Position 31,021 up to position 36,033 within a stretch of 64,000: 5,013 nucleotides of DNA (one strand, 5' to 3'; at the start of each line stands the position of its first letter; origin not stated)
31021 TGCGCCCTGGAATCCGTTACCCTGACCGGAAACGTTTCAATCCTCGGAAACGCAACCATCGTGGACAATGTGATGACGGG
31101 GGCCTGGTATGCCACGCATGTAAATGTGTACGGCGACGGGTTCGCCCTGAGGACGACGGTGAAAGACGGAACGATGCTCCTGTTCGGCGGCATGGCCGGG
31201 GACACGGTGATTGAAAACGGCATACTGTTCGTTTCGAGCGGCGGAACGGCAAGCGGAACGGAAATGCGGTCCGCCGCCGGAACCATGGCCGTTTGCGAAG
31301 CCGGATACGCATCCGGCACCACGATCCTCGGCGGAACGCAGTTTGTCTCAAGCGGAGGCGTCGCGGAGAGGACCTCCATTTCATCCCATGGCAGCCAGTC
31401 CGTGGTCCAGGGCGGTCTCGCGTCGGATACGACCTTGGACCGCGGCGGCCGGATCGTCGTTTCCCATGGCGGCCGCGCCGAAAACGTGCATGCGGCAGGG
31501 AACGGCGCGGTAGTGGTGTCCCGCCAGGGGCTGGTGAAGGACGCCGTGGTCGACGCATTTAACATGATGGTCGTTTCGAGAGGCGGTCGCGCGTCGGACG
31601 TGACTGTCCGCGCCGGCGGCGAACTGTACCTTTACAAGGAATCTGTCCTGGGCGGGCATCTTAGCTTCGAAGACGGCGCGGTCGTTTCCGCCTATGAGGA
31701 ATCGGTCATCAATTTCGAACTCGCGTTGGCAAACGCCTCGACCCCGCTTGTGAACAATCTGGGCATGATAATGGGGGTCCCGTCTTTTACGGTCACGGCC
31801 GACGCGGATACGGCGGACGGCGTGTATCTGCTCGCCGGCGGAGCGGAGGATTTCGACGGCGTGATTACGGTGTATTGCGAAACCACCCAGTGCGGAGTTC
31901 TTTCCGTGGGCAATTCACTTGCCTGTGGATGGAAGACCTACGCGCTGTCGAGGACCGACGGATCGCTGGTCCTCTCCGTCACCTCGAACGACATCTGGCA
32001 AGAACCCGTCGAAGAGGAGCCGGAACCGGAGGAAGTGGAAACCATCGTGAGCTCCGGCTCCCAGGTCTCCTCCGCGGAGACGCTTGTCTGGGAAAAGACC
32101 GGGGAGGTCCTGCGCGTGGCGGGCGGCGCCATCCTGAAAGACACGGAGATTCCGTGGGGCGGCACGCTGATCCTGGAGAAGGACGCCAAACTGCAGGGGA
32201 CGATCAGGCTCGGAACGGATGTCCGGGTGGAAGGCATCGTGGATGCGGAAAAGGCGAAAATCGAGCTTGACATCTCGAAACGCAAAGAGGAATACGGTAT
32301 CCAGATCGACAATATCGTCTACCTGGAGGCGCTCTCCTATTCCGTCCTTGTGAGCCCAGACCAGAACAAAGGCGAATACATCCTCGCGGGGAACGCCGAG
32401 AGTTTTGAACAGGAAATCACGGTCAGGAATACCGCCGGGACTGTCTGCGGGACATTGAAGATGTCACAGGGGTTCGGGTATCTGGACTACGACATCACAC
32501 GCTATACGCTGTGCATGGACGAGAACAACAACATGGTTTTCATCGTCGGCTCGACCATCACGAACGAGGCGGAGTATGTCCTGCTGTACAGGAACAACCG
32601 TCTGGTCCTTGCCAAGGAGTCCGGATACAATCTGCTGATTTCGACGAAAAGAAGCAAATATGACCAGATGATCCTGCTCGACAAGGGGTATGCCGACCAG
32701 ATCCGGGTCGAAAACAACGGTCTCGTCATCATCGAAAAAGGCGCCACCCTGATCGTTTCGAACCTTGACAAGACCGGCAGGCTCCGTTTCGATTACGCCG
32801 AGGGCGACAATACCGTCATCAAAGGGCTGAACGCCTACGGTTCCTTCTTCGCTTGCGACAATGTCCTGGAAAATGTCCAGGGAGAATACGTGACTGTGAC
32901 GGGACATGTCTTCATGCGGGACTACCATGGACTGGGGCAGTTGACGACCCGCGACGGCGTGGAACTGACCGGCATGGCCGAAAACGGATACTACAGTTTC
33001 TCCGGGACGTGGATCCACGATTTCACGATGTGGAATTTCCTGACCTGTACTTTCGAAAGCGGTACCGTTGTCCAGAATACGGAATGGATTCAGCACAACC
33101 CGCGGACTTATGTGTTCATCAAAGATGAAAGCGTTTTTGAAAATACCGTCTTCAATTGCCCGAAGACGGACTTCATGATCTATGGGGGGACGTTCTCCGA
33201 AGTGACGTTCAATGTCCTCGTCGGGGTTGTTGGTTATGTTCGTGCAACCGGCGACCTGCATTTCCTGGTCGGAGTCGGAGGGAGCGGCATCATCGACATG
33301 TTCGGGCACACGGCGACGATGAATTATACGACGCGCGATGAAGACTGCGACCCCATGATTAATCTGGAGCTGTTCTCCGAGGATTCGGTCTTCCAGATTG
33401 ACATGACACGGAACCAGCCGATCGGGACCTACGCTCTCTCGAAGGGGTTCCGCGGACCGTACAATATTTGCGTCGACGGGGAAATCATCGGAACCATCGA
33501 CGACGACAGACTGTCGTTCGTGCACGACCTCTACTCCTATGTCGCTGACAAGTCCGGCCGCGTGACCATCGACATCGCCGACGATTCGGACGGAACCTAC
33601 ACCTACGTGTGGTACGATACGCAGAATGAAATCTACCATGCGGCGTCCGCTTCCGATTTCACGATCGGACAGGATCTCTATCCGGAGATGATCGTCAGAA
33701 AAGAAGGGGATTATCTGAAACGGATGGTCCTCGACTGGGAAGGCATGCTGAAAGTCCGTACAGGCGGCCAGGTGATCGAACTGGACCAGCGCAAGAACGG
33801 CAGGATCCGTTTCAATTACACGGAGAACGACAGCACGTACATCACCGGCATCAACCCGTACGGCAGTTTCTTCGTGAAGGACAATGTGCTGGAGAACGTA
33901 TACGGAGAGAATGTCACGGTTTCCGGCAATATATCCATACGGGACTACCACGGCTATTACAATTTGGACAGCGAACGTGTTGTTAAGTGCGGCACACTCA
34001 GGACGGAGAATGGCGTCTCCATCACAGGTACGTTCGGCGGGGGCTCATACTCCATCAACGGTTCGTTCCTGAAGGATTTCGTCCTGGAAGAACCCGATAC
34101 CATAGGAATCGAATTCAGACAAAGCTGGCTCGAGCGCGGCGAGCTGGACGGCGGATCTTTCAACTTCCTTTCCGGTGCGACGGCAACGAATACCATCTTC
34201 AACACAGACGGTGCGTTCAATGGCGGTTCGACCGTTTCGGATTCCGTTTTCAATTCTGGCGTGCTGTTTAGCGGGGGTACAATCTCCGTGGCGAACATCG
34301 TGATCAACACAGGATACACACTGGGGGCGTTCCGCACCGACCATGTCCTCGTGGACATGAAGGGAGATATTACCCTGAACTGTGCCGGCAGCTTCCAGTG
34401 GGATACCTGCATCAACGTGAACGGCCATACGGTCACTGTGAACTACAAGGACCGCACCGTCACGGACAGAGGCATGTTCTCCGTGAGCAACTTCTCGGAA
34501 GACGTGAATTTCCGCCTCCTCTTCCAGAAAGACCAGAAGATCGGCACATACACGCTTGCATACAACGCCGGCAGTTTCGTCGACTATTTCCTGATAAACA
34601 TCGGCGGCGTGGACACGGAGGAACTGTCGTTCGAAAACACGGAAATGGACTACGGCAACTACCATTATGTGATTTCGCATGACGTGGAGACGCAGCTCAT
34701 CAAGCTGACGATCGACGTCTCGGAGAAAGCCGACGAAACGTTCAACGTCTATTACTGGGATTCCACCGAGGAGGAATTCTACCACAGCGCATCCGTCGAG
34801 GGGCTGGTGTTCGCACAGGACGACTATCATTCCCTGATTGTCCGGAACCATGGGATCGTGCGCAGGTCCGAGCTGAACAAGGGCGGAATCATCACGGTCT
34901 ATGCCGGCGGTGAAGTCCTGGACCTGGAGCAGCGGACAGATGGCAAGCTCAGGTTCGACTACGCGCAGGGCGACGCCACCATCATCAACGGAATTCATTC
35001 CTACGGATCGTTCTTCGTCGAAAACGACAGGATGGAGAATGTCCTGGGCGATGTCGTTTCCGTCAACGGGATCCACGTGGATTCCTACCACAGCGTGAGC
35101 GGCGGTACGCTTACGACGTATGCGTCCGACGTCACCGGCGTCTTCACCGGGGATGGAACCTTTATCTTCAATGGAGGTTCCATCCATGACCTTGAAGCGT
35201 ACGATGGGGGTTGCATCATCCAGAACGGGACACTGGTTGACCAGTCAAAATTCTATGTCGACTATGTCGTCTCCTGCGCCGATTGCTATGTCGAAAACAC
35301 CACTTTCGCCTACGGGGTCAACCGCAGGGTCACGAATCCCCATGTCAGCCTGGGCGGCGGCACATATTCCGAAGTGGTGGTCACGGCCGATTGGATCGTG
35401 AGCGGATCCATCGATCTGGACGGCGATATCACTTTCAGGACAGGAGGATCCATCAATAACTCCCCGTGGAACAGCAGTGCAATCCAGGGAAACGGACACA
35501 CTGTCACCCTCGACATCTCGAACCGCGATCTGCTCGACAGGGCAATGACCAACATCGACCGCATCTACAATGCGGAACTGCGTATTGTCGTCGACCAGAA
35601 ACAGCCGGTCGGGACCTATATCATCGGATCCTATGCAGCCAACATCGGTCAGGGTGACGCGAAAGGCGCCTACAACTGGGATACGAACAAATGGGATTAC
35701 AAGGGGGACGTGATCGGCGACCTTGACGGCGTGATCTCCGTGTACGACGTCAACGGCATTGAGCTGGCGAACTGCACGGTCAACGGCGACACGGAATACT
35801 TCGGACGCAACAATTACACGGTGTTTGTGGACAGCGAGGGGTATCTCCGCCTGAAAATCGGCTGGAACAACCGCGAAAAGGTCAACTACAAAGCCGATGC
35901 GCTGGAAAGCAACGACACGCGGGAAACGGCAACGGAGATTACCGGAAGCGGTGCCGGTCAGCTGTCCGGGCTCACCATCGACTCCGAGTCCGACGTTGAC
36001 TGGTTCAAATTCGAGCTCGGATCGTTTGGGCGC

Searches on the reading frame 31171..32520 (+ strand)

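Call 16: search_protein_families(library=pfam, proteins=[window:31171-32520:+], max_evalue=0.1)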
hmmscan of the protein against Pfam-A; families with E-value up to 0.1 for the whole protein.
window:31171-32520:+ (450 aa): 1 family
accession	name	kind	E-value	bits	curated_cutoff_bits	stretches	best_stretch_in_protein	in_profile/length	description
PF16168.11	AIDA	-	5.3e-14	52.5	27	3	49-108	2-59/63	Adhesin of bacterial autotransporter system, probable stalk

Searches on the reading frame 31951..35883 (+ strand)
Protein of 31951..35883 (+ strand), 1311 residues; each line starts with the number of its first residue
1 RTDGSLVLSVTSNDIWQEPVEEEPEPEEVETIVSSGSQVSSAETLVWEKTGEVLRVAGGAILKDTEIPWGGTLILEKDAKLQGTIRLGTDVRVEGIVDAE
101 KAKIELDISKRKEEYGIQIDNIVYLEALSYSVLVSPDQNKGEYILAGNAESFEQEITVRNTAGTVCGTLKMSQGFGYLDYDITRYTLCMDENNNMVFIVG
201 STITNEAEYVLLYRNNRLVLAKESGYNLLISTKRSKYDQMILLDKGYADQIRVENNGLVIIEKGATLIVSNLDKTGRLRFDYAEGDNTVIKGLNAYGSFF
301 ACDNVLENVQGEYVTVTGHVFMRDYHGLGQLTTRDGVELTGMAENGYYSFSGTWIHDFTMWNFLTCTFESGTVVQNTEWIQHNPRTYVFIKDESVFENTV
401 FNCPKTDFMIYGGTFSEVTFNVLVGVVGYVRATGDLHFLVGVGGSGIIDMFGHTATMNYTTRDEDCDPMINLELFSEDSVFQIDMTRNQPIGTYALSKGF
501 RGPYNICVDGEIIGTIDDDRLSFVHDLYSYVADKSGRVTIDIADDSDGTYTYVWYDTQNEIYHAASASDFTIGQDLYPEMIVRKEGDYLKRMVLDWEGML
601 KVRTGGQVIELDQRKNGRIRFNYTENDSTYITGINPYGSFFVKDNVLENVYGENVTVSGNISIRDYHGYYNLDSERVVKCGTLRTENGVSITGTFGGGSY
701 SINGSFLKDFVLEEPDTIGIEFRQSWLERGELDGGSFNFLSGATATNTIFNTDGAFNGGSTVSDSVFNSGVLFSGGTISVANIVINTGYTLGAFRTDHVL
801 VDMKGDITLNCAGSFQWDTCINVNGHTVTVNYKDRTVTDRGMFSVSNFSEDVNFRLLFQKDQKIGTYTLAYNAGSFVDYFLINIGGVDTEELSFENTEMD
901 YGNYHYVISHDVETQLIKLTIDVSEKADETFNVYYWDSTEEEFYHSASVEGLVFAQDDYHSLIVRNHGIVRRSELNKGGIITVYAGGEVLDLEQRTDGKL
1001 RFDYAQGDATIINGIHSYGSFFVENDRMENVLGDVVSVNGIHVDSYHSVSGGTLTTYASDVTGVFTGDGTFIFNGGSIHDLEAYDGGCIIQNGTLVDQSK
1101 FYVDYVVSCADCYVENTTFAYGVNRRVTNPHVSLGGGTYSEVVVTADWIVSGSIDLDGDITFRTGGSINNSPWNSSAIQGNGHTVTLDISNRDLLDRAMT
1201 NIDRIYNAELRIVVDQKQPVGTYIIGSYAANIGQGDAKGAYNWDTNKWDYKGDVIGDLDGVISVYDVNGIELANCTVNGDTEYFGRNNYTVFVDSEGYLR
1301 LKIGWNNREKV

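Call 43: search_solved_structures(query=window:31951-35883:+, max_evalue=1)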
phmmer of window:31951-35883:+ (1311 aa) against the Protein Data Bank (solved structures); distinct sequences matched with E-value up to 1: 0.

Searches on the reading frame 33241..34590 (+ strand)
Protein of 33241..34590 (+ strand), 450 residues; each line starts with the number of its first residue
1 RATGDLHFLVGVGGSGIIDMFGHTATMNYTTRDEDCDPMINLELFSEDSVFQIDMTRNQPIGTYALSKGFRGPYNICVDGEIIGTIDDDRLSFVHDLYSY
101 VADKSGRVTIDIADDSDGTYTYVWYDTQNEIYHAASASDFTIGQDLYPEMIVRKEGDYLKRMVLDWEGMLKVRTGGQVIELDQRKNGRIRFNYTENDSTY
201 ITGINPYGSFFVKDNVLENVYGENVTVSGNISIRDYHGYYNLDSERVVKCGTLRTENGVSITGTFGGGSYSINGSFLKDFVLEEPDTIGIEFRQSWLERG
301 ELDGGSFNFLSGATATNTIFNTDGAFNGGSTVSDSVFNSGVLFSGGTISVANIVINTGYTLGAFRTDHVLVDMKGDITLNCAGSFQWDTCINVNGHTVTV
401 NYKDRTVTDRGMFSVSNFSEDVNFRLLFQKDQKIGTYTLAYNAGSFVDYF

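Call 16: search_protein_families(library=pfam, proteins=[window:33241-34590:+], max_evalue=0.1)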
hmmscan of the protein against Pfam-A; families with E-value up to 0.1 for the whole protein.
window:33241-34590:+ (450 aa): 1 family
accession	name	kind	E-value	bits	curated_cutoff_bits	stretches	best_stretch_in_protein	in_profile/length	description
PF02837.24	Glyco_hydro_2_N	-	0.04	14.3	28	0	71-121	92-142/169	Glycosyl hydrolases family 2, sugar binding domain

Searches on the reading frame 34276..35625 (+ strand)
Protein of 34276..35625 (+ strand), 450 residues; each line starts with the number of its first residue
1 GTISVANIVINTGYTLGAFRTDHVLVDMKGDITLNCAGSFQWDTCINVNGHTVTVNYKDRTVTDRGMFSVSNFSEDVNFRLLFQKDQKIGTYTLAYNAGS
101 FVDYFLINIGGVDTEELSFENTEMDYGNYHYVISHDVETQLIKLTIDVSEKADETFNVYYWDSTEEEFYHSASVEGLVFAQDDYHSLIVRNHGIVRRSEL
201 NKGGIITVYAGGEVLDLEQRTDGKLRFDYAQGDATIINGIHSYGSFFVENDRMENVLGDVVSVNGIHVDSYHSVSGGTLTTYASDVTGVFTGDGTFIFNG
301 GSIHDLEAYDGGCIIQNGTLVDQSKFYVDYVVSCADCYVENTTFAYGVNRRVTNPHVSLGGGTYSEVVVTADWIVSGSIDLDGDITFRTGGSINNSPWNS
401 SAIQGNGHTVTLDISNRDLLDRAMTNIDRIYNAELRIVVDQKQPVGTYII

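Call 16: search_protein_families(library=pfam, proteins=[window:34276-35625:+], max_evalue=0.1)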
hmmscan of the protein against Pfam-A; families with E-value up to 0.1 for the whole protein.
window:34276-35625:+ (450 aa): 1 family
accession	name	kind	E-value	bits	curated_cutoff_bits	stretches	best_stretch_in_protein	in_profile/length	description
PF12951.13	PATR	-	0.071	13.6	27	0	291-321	4-29/30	Passenger-associated-transport-repeat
